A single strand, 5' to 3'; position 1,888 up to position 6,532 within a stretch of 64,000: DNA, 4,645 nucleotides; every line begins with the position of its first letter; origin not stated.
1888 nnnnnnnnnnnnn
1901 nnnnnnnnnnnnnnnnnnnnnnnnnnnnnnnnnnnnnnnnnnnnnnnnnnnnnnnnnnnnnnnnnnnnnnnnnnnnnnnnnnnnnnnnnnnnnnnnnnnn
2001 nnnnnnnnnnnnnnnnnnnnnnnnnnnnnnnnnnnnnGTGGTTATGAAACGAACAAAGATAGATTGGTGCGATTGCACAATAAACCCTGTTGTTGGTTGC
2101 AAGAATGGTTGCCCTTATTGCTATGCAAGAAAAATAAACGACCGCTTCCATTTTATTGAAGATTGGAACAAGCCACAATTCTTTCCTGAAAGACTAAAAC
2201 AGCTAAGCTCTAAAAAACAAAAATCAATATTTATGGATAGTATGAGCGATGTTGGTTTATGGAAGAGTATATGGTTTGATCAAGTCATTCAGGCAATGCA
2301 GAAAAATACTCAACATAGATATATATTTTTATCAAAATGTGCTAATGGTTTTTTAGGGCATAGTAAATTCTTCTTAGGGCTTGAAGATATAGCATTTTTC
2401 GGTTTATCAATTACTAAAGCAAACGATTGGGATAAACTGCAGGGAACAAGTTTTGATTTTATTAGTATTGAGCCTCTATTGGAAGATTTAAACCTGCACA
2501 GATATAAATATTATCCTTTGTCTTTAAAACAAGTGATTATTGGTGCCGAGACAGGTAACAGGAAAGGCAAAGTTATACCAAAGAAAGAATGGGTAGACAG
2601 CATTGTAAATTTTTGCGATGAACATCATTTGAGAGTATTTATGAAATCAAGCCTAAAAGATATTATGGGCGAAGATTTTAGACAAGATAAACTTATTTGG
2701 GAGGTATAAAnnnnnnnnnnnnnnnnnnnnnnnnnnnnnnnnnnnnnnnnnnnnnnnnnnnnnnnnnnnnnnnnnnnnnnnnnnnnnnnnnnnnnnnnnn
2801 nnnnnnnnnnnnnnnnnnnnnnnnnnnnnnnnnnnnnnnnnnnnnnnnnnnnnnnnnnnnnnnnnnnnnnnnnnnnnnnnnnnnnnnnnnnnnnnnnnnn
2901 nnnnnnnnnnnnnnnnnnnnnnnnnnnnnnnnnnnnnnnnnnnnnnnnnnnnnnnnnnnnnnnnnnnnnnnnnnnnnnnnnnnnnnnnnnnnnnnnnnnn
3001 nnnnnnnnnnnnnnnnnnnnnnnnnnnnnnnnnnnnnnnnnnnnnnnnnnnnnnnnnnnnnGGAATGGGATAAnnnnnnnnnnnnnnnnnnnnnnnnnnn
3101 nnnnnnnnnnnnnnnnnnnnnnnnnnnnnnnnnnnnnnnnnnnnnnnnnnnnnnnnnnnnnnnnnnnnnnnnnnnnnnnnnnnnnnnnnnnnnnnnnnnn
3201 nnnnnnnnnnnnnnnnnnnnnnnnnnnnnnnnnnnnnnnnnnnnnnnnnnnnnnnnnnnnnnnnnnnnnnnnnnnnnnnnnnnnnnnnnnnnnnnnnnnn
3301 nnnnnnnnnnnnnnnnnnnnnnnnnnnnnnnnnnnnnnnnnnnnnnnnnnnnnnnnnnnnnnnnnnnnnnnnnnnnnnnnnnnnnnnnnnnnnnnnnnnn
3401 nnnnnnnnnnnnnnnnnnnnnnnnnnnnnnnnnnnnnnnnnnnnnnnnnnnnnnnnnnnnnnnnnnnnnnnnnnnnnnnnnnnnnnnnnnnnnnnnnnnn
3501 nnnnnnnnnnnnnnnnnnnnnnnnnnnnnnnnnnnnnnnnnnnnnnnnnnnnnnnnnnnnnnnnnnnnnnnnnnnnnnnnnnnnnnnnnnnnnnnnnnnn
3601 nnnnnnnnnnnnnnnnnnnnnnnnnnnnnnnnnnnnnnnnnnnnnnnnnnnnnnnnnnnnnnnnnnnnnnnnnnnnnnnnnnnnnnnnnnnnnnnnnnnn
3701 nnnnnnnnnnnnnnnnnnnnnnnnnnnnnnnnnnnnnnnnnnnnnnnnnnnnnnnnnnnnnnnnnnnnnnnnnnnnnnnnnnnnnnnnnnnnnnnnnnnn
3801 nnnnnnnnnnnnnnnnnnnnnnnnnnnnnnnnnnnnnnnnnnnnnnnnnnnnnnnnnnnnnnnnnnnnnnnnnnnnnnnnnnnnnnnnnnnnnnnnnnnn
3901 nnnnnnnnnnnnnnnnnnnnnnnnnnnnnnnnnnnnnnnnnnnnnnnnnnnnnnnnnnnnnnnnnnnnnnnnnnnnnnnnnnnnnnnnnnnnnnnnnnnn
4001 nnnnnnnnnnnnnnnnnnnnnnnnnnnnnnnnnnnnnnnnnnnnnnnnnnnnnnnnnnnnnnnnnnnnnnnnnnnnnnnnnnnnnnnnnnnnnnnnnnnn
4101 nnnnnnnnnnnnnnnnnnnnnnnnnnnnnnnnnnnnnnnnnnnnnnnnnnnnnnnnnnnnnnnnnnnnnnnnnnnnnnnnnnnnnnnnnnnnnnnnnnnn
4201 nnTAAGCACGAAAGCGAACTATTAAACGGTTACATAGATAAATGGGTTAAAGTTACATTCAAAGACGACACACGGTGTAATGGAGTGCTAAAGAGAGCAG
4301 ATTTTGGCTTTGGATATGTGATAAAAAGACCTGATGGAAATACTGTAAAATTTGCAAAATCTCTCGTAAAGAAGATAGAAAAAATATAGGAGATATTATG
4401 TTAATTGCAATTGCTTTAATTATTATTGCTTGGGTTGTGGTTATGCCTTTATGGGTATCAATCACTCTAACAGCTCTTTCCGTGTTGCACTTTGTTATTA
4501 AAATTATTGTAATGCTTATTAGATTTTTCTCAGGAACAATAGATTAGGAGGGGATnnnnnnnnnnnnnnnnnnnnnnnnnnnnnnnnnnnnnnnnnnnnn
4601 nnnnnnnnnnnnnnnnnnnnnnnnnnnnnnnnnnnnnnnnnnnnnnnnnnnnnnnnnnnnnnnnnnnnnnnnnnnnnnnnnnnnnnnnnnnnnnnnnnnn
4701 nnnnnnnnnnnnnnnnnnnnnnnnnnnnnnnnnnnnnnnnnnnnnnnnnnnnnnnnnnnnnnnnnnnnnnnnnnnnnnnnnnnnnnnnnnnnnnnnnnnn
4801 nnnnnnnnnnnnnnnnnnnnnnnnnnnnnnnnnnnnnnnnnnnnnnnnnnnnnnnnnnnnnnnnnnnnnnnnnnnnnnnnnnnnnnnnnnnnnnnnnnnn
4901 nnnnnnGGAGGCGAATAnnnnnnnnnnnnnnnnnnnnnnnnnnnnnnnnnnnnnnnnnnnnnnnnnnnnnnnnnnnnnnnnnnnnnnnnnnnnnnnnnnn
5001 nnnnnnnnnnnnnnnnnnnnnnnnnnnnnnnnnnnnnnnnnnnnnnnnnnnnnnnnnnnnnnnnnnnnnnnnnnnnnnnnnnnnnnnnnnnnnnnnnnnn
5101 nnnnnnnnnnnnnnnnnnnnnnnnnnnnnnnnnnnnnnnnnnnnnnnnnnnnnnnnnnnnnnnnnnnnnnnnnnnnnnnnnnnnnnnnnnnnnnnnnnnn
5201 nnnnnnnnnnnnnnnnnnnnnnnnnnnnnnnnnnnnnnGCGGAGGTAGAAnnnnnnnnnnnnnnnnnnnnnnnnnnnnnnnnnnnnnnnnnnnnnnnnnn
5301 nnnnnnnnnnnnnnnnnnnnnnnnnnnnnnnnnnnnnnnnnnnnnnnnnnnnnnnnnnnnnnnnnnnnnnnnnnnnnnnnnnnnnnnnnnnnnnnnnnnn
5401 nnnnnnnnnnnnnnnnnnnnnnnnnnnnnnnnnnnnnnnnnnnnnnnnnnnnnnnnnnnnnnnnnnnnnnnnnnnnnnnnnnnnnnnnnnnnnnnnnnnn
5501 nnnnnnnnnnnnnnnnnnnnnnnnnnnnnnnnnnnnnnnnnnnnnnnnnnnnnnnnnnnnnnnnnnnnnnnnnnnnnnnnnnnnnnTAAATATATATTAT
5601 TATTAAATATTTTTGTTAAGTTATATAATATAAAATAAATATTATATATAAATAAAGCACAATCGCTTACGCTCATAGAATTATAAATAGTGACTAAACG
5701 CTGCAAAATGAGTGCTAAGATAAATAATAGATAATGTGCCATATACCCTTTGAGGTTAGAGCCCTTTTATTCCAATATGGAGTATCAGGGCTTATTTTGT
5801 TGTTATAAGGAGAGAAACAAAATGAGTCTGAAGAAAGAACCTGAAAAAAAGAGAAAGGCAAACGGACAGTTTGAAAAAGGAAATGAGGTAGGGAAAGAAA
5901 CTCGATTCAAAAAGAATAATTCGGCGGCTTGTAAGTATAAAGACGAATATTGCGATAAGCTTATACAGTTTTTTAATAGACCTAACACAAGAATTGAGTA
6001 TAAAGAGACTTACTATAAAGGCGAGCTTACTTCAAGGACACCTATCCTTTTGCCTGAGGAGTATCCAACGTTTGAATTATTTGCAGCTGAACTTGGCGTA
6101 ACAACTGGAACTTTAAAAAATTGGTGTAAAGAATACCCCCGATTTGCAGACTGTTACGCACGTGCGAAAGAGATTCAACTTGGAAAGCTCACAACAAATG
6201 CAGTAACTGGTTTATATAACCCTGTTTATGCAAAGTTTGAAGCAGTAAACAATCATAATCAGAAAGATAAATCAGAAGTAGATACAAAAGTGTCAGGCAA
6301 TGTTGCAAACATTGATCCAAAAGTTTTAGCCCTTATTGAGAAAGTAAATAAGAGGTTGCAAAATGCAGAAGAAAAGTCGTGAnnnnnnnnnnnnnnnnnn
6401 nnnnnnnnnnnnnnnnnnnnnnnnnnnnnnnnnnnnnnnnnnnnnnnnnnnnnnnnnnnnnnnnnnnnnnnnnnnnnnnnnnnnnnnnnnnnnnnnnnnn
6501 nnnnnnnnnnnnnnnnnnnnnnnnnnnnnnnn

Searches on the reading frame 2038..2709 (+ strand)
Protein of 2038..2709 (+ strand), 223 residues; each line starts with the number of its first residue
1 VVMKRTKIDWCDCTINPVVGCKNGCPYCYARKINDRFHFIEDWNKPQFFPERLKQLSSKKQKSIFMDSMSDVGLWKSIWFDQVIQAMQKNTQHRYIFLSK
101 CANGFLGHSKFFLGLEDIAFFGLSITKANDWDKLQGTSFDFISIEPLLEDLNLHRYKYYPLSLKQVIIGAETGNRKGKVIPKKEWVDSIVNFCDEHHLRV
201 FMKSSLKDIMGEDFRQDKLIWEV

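Call 58: search_protein_families(library=pfam, proteins=[window:2038-2709:+], max_evalue=0.001)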
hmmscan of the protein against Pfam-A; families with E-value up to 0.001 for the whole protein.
window:2038-2709:+ (223 aa): 2 families
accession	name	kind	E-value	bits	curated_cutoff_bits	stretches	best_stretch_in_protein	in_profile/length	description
PF07505.17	DUF5131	-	1.4e-25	90.7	28.9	1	5-203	1-213/243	Protein of unknown function (DUF5131)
PF04055.27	Radical_SAM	-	6.7e-05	23.6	29.5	1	15-106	1-88/166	Radical SAM superfamily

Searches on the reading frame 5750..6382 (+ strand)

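Call 58: search_protein_families(library=pfam, proteins=[window:5750-6382:+], max_evalue=0.001)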
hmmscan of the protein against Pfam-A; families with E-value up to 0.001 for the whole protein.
window:5750-6382:+ (210 aa): 1 family
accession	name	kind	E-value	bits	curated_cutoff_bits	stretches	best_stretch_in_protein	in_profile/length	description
PF16677.11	GP3_package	-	2.9e-05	24.6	29.4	1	103-177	31-105/105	DNA-packaging protein gp3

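Call 59: search_protein_families(library=phrogs, proteins=[window:5750-6382:+], max_evalue=0.001)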
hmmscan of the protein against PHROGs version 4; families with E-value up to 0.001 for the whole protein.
window:5750-6382:+ (210 aa): 3 families
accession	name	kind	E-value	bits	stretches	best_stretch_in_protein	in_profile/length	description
phrog_3064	-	head and packaging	1.4e-20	74.5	1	45-180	27-154/175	terminase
phrog_309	-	head and packaging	1.2e-06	29.8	1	112-148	163-199/319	terminase small subunit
phrog_606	-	head and packaging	4.7e-05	24.5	1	104-203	68-161/167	terminase small subunit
